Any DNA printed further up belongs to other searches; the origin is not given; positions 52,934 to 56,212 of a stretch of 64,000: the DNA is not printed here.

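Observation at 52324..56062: SlaA/SlaB-like two-gene S-layer operon (large unanchored protein plus short coiled-coil membrane stalk)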

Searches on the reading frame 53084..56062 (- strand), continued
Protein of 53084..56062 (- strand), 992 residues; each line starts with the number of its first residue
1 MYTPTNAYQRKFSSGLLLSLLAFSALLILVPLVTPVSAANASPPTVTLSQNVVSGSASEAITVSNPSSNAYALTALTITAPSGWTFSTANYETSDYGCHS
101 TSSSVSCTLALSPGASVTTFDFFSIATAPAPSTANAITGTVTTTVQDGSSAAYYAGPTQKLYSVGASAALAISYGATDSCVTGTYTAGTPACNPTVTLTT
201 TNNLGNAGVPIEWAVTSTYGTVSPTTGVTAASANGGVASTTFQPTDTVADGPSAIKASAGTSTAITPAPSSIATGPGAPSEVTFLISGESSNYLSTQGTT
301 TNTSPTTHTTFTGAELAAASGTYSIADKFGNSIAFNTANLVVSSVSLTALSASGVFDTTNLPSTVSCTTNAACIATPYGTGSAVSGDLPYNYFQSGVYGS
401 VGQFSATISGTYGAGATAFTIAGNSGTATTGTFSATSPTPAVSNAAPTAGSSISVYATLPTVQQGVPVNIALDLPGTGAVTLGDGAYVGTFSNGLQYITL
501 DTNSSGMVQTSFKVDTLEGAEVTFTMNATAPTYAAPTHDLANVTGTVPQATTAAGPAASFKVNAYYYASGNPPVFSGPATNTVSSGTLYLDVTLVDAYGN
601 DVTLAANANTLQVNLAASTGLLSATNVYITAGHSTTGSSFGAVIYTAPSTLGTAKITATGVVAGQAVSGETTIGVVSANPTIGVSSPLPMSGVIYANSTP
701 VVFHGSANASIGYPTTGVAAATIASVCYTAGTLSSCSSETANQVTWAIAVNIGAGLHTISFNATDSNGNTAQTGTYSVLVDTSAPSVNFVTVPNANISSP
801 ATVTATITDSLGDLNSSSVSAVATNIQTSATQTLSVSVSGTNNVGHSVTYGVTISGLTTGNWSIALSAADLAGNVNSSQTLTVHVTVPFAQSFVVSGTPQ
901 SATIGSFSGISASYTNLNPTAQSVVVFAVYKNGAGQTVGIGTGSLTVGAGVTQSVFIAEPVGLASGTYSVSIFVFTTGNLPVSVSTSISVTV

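Call 91: search_protein_families(library=pfam, proteins=[L054:4038-5090:+, L057:3819-4982:+], max_evalue=0.01)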
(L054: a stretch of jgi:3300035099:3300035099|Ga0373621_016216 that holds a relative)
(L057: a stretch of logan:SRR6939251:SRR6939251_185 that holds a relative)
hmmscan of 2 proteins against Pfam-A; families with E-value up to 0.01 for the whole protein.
L054:4038-5090:+ (350 aa): 2 families
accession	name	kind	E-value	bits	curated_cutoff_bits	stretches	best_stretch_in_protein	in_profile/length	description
PF01835.25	MG2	-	1.1e-15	58.1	32.8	1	36-118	4-96/96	MG2 domain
PF09608.15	Alph_Pro_TM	-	0.0011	19.2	24.5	0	77-108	140-171/227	Putative transmembrane protein (Alph_Pro_TM)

L057:3819-4982:+ (387 aa): 7 families
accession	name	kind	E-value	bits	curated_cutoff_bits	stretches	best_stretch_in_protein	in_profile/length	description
PF01835.25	MG2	-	3.5e-09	37.3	32.8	1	153-222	13-83/96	MG2 domain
PF07889.17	DUF1664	-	6.9e-06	26.6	34.6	1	280-361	39-120/124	Protein of unknown function (DUF1664)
PF04513.17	Baculo_PEP_C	-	1.6e-05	25.4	38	1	249-363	5-113/140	Baculovirus polyhedron envelope protein, PEP, C terminus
PF05478.16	Prominin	-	0.00095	17.8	34.3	1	246-381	295-436/799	Prominin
PF10046.14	BLOC1_2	-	0.0036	18.1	33.4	0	296-361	23-91/96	Biogenesis of lysosome-related organelles complex-1 subunit 2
PF06419.17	COG6_N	-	0.0046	17.5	27.4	0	307-359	33-85/114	Conserved oligomeric complex COG6, N-terminal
PF04108.17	ATG17_like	-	0.0085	16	43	0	253-362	130-264/355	Autophagy protein ATG17-like domain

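Call 102: find_encoding_contigs(protein=P0121, flank=1000, max_places=3)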
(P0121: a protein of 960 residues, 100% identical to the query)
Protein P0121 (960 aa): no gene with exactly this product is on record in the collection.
